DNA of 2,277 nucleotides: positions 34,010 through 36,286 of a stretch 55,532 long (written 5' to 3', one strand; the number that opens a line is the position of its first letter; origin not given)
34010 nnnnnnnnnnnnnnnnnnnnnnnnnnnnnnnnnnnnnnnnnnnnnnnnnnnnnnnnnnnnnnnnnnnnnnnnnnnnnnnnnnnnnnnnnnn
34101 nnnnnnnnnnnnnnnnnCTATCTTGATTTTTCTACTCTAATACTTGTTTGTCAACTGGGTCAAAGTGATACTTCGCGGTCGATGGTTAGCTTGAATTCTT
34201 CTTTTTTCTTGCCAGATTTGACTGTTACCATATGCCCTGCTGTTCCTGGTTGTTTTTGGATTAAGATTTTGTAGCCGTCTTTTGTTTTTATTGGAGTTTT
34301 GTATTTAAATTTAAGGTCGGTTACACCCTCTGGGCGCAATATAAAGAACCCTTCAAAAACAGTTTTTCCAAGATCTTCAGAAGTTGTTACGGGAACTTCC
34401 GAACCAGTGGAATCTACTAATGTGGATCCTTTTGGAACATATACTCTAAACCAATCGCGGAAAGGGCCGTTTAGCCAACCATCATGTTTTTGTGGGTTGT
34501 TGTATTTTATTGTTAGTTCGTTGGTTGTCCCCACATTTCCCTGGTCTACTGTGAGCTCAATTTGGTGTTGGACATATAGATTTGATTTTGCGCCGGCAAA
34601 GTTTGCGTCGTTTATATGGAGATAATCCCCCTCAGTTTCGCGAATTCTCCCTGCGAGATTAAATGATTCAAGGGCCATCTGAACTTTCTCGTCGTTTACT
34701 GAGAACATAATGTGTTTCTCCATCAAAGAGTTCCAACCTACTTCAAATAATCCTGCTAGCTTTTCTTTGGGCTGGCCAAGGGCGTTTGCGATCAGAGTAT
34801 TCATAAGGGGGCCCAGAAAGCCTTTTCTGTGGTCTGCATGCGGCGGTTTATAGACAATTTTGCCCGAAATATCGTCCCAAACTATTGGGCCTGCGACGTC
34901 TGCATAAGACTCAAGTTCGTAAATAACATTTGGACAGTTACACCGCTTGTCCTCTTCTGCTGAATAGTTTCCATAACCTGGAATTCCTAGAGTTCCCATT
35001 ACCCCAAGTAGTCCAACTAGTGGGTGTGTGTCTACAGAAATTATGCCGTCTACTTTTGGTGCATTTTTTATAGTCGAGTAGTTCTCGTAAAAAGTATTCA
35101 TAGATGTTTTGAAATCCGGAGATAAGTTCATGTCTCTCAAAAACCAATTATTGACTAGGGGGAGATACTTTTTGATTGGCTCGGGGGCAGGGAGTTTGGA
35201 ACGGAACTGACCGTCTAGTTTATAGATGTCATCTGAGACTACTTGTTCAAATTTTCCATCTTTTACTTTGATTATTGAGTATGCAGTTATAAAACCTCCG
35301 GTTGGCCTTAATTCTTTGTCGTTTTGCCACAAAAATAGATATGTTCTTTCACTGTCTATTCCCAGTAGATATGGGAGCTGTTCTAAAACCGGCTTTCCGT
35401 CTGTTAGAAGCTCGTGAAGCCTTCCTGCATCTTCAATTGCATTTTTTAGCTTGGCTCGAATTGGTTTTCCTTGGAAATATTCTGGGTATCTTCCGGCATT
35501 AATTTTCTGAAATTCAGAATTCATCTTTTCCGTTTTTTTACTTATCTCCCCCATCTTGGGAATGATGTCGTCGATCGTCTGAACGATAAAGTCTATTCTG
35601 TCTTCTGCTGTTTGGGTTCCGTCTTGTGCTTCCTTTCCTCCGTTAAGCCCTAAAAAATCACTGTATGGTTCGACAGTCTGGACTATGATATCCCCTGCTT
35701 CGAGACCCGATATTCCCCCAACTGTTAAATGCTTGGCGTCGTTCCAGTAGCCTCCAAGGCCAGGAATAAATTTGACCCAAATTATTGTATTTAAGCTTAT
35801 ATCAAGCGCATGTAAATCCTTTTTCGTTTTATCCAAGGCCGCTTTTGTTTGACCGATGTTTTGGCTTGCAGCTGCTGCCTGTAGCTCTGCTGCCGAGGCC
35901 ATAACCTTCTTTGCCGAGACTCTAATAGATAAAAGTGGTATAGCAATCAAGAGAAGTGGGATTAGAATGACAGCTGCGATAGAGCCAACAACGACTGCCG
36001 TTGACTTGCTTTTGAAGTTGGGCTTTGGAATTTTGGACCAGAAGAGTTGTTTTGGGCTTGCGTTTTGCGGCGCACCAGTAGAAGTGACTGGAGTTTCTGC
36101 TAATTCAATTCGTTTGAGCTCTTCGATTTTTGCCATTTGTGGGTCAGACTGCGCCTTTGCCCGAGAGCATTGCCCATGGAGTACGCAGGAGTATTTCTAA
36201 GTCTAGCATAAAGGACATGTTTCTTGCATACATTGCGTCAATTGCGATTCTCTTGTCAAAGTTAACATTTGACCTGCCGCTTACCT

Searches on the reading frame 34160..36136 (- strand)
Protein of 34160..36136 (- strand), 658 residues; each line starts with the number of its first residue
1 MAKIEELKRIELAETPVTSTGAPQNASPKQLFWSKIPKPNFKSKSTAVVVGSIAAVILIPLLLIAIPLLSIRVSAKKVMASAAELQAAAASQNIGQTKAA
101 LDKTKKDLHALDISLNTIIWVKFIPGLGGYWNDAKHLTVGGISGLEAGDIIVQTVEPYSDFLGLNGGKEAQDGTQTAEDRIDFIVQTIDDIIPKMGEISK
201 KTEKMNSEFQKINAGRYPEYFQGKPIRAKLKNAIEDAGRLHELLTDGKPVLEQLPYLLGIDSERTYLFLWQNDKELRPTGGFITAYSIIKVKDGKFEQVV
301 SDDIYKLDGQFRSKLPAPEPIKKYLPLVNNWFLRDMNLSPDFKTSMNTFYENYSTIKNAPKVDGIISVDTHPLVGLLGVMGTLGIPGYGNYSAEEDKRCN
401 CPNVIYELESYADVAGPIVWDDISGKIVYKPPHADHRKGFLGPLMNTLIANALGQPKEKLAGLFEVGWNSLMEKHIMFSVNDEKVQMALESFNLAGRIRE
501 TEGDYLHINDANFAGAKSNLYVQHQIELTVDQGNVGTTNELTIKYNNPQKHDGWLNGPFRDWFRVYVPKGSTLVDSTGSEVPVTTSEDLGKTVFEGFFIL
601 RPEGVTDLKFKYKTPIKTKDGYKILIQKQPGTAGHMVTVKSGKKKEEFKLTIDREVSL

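Call 73: search_protein_families(library=pfam, proteins=[window:34160-36136:-], max_evalue=0.001)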
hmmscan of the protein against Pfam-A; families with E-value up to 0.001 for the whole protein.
window:34160-36136:- (658 aa): 1 family
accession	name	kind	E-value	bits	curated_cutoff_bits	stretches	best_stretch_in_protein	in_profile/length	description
PF13196.11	DUF4012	-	1.3e-20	74.8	28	1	262-388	2-126/144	Protein of unknown function (DUF4012)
